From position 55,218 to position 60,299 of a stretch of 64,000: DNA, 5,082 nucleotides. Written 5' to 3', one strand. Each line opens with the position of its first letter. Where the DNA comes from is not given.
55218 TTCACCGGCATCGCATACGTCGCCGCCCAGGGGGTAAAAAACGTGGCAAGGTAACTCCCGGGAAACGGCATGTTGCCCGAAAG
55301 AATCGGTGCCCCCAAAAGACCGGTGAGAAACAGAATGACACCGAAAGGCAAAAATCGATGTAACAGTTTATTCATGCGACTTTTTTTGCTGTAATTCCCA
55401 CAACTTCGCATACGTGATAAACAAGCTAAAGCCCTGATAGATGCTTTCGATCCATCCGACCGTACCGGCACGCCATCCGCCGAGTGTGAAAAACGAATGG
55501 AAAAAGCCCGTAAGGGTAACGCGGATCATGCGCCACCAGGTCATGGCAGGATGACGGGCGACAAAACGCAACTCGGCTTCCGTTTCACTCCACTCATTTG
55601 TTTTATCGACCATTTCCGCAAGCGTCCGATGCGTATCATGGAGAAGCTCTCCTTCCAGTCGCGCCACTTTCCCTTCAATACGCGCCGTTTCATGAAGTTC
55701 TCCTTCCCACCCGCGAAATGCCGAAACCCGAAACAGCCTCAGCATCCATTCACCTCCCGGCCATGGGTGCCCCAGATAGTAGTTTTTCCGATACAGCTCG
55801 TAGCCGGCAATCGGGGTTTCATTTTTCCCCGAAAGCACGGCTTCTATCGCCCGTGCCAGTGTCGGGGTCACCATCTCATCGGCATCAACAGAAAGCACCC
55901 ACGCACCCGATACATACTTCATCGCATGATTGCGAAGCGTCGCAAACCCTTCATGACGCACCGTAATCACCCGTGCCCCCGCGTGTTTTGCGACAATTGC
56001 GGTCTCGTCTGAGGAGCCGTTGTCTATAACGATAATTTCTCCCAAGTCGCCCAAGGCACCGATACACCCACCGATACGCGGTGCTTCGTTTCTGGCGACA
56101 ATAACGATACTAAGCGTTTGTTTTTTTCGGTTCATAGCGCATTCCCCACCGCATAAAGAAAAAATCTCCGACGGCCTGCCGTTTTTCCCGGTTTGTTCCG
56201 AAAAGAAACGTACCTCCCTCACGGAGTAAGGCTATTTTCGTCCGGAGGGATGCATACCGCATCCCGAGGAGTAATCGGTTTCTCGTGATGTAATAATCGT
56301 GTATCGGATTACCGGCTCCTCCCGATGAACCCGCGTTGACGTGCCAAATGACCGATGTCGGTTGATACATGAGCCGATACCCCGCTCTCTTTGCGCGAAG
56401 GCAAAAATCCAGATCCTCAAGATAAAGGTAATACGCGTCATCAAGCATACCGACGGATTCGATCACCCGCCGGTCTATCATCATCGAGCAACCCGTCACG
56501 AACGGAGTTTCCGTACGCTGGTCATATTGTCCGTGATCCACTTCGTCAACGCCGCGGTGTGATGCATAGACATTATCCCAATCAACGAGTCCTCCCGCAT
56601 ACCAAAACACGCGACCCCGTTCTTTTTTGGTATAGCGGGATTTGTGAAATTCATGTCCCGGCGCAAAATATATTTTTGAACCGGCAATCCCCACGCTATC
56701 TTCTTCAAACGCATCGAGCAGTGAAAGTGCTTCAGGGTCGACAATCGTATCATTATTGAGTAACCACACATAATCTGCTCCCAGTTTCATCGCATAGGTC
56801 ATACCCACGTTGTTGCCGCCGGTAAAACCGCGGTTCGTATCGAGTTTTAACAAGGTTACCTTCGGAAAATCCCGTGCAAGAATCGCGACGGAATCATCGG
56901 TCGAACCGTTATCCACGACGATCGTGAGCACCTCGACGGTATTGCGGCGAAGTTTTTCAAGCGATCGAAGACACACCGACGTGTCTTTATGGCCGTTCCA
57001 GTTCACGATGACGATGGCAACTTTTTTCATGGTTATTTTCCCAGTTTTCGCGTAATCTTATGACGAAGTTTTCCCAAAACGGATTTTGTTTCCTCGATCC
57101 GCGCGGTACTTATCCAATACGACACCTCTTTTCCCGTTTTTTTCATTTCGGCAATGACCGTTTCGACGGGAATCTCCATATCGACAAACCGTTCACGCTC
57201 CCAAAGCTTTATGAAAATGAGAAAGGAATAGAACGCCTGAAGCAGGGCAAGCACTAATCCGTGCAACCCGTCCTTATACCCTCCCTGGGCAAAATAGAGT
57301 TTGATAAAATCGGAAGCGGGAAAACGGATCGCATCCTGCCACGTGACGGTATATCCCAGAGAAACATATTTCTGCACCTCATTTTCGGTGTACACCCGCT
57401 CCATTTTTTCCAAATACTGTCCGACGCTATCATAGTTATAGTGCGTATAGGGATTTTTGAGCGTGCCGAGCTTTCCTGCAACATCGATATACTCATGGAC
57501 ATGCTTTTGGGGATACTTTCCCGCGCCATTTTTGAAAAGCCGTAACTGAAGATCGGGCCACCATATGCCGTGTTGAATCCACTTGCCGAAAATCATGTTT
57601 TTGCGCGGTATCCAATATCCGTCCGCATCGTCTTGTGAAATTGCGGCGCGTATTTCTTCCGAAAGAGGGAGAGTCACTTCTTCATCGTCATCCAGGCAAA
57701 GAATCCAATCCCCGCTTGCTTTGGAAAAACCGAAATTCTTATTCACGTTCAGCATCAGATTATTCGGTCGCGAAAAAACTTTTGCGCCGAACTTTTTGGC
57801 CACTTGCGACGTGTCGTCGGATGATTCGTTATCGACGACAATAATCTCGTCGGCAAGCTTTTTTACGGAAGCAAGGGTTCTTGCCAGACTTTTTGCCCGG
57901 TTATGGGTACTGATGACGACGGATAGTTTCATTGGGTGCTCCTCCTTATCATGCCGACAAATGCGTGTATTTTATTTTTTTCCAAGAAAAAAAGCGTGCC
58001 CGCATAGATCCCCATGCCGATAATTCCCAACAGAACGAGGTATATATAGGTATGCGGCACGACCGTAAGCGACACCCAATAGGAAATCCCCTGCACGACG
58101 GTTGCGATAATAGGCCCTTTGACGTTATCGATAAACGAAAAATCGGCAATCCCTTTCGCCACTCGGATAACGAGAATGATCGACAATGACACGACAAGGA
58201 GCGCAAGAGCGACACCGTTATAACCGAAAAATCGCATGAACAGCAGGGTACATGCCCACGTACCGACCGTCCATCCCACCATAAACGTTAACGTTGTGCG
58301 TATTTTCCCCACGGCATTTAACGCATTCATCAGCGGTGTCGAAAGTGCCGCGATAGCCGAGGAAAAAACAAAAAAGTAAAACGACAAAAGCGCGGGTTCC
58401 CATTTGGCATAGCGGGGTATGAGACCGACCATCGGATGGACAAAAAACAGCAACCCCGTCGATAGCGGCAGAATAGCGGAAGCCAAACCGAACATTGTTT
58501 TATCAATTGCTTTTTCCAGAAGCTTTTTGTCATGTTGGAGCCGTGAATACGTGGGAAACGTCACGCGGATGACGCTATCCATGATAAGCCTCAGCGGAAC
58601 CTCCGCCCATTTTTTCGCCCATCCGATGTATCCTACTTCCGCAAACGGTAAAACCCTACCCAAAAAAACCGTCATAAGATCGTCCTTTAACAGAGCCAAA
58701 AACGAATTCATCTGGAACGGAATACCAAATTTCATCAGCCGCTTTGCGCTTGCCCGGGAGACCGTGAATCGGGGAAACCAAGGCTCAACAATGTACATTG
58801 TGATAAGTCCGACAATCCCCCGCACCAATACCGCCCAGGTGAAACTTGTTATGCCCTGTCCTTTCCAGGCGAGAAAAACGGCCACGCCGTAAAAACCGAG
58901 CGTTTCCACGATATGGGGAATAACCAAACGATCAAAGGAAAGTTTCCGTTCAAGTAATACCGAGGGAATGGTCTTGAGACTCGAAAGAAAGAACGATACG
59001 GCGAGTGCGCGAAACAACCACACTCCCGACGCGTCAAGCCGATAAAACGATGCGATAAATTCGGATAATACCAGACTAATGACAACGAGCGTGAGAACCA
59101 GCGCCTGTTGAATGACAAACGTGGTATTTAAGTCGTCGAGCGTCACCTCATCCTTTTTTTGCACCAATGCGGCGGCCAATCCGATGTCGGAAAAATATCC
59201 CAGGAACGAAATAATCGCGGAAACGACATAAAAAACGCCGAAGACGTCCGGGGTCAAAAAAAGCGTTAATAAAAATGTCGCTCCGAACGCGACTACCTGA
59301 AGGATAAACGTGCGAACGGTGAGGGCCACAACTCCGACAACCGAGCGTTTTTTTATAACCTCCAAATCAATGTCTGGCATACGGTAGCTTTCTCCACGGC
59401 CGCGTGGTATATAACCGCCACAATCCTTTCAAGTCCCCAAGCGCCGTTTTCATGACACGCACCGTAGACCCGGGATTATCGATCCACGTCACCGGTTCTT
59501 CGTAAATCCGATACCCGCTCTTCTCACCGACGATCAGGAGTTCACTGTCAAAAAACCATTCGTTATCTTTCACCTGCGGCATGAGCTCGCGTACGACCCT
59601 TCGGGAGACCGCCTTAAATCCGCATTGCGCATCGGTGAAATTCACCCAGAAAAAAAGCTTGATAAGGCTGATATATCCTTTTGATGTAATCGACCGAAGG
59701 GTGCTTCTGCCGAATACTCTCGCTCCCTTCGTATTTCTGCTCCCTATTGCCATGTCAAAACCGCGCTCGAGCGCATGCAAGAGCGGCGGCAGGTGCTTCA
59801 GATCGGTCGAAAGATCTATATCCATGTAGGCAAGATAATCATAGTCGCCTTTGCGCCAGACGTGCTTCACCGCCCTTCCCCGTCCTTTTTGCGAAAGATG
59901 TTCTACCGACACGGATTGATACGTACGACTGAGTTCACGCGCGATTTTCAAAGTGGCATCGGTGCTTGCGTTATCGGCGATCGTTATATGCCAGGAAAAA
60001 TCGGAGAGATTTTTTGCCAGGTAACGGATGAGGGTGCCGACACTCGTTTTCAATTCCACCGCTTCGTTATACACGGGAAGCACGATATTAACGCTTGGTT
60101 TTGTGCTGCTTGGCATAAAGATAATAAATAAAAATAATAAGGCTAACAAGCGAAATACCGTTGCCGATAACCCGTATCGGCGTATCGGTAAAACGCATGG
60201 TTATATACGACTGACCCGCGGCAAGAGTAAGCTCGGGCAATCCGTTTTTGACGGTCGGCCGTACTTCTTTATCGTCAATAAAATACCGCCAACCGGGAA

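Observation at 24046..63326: Five-member paralog family with conserved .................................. motifs sharing a C-terminal module with YfhO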

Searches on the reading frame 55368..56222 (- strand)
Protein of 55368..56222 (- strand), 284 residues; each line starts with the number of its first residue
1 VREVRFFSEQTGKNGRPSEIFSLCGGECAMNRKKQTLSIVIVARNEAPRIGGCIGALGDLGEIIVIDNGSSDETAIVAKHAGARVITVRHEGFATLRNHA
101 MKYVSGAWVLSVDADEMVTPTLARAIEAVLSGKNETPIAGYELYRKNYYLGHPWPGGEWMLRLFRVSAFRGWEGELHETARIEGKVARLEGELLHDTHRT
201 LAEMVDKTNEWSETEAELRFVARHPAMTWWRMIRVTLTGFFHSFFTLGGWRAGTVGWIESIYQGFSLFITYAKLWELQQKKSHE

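Call 26: search_protein_families(library=ncbifam, proteins=[window:55368-56222:-], max_evalue=0.001)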
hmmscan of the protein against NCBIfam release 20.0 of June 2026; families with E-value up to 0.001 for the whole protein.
window:55368-56222:- (284 aa): 11 families
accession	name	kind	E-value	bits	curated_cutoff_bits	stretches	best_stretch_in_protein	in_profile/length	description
TIGR04182.1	glyco_TIGR04182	equivalog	6.4e-11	42.2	325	1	38-135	3-103/293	S-layer glycoprotein N-glycosyltransferase AglJ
TIGR04283.1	glyco_like_mftF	equivalog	1.4e-10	41.2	182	1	37-136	1-102/221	TIGR04283 family arsenosugar biosynthesis glycosyltransferase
NF010496.0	PRK13915.1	equivalog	3.1e-09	36.3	262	1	30-88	26-91/307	glucosyl-3-phosphoglycerate synthase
TIGR03965.1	mycofact_glyco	equivalog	1.8e-08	33.7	280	1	32-124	71-173/467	mycofactocin biosynthesis glycosyltransferase MftF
NF007482.0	PRK10073.1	equivalog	5.1e-07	29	423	1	31-124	2-104/334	glycosyltransferase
NF041875.1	EPS_EpsD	equivalog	1.6e-06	27.8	370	1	37-122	1-96/325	exopolysaccharide biosynthesis glycosyltransferase EpsD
TIGR04195.1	S_glycosyl_SunS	equivalog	3.5e-06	26.1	350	1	36-117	58-143/421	SunS family peptide S-glycosyltransferase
NF041391.1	DPhHxTase_Halo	equivalog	6e-05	22.1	375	1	61-117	25-80/213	dolichyl-phosphate hexose transferase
TIGR03937.1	PgaC_IcaA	equivalog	6.6e-05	22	422.3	1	32-121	42-141/407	poly-beta-1,6-N-acetyl-D-glucosamine synthase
NF058614.1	PPMAGASynPpgS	equivalog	0.0002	20.9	370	1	39-87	4-53/226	polyprenyl-phospho-N-acetylgalactosaminyl synthase PpgS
NF041865.1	EpsU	equivalog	0.00072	18.7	700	0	32-134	36-151/394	exopolysaccharide biosynthesis GT2 family glycosyltransferase EpsU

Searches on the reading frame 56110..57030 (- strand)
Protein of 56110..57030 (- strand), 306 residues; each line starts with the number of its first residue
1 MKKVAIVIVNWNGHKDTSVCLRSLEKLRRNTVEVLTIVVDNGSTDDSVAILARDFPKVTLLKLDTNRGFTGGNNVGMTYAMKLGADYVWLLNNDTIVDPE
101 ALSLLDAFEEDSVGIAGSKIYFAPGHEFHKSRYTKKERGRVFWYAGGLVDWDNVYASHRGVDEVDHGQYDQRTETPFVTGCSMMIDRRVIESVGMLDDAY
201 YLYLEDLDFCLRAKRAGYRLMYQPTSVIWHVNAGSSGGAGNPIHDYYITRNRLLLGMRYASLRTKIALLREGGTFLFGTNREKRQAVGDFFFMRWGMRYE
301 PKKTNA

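Call 26: search_protein_families(library=ncbifam, proteins=[window:56110-57030:-], max_evalue=0.001)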
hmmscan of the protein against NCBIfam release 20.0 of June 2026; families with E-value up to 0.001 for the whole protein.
window:56110-57030:- (306 aa): 10 families
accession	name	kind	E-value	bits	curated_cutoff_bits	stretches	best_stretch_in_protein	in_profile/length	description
TIGR03965.1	mycofact_glyco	equivalog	1.9e-17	63.3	280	2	171-230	222-280/467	mycofactocin biosynthesis glycosyltransferase MftF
TIGR01556.1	rhamnosyltran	subfamily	8.5e-17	61.2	200.55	2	172-266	142-247/281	rhamnosyltransferase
NF007482.0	PRK10073.1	equivalog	2.1e-10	40.1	423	1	2-116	6-118/334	glycosyltransferase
TIGR03937.1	PgaC_IcaA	equivalog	3.2e-10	39.5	422.3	1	2-111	45-153/407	poly-beta-1,6-N-acetyl-D-glucosamine synthase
NF050113.1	gal_furan_GlfT1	equivalog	5.1e-09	35.9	330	1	14-103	8-99/290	galactofuranosyltransferase GlfT1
TIGR04283.1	glyco_like_mftF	equivalog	1.9e-08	34.2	182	1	5-109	2-97/221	TIGR04283 family arsenosugar biosynthesis glycosyltransferase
NF041875.1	EPS_EpsD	equivalog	1.3e-07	31.3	370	0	4-103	1-98/325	exopolysaccharide biosynthesis glycosyltransferase EpsD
TIGR03111.1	glyc2_xrt_Gpos1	hypoth_equivalog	2.4e-05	23.4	363.95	1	3-111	50-159/439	TIGR03111 family XrtG-associated glycosyltransferase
NF038299.1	EPS_HpsN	equivalog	0.00016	20.8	425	1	179-237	166-227/317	hormogonium polysaccharide biosynthesis glycosyltransferase HpsN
TIGR04195.1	S_glycosyl_SunS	equivalog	0.00097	18.1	350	0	6-61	61-111/421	SunS family peptide S-glycosyltransferase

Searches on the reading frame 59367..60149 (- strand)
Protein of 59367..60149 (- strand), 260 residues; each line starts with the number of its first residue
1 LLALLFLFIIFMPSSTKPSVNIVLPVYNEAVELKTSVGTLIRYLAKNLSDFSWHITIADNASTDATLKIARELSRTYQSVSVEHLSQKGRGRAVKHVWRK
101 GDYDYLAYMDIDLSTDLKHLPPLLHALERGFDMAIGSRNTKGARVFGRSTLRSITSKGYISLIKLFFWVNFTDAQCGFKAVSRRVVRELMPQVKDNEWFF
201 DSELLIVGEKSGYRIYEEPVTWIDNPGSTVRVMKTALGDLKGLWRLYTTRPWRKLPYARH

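Call 25: search_protein_families(library=pfam, proteins=[window:59367-60149:-], max_evalue=0.001)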
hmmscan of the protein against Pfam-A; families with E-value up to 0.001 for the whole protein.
window:59367-60149:- (260 aa): 1 family
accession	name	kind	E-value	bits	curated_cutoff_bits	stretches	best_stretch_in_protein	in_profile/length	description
PF00535.33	Glycos_transf_2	-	6.5e-21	75.4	23.3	1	22-189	2-167/168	Glycosyl transferase family 2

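Call 26: search_protein_families(library=ncbifam, proteins=[window:59367-60149:-], max_evalue=0.001)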
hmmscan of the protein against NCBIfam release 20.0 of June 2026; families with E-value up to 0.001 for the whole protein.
window:59367-60149:- (260 aa): 16 families
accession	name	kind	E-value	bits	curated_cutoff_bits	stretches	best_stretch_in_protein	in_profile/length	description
NF041391.1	DPhHxTase_Halo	equivalog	2.2e-11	43.2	375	1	49-229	21-190/213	dolichyl-phosphate hexose transferase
NF047588.1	GlcsyltransPgfSStrep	equivalog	9.4e-11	41.5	500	1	20-191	3-169/308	glycosyltransferase PgfS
TIGR04182.1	glyco_TIGR04182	equivalog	1.6e-10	40.8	325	1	20-229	2-197/293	S-layer glycoprotein N-glycosyltransferase AglJ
NF007986.1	PRK10714.1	equivalog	1.5e-07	30.7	529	1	19-190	7-173/316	undecaprenyl-phosphate 4-deoxy-4-formamido-L-arabinose transferase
TIGR03937.1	PgaC_IcaA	equivalog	3.3e-07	29.6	422.3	1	14-151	41-171/407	poly-beta-1,6-N-acetyl-D-glucosamine synthase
NF007482.0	PRK10073.1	equivalog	3.7e-07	29.5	423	1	15-118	3-101/334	glycosyltransferase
NF058614.1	PPMAGASynPpgS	equivalog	1.9e-06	27.5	370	1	20-221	2-195/226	polyprenyl-phospho-N-acetylgalactosaminyl synthase PpgS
NF038302.1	EPS_HpsE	equivalog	3e-06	26.4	300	1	21-110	4-94/307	hormogonium polysaccharide biosynthesis glycosyltransferase HpsE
NF010496.0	PRK13915.1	equivalog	1.6e-05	24.1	262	1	17-115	30-129/307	glucosyl-3-phosphoglycerate synthase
TIGR04283.1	glyco_like_mftF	equivalog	2.2e-05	24.2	182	1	21-112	2-82/221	TIGR04283 family arsenosugar biosynthesis glycosyltransferase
TIGR03469.1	HpnB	hypoth_equivalog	5.2e-05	22.4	379.25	1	16-80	42-102/386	hopene-associated glycosyltransferase HpnB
NF053739.1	GlytfEpsEBac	equivalog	8e-05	21.7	450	1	18-78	1-56/265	glycosyltransferase EpsE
TIGR03111.1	glyc2_xrt_Gpos1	hypoth_equivalog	8.8e-05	21.5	363.95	1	15-112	46-141/439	TIGR03111 family XrtG-associated glycosyltransferase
NF047683.1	TeichurnBiosyTuaG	equivalog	0.00025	20.8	400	1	15-112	3-96/252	teichuronic acid biosynthesis protein TuaG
TIGR03965.1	mycofact_glyco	equivalog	0.00045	19.2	280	1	15-129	71-181/467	mycofactocin biosynthesis glycosyltransferase MftF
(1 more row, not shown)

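Call 57: search_solved_structures(query=window:59367-60149:-, max_evalue=0.001)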
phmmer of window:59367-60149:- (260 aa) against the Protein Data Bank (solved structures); distinct sequences matched with E-value up to 0.001: 8.
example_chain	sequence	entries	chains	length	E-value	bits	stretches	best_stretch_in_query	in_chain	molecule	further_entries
5mlz_A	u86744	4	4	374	1.7e-16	63.7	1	19-245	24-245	Dolichol monophosphate mannose synthase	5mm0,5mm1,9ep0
9bhc_C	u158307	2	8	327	4.1e-05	26.4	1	19-153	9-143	Undecaprenyl-phosphate 4-deoxy-4-formamido-L-arabinose transferase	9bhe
8vxh_A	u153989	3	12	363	4.9e-05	26.2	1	19-153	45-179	Undecaprenyl-phosphate 4-deoxy-4-formamido-L-arabinose transferase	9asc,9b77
2z87_A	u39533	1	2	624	5.4e-05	26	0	20-116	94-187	Chondroitin synthase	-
2z86_A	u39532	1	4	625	5.4e-05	26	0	20-116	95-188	Chondroitin synthase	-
5eke_A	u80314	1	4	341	0.00011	25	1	12-215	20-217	Uncharacterized glycosyltransferase sll0501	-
5ekp_C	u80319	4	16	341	0.00012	24.9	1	12-215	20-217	Uncharacterized glycosyltransferase sll0501 | Glycosyltransferase sll0501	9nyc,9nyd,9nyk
9nye_A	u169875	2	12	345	0.00012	24.9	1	12-215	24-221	Glycosyltransferase sll0501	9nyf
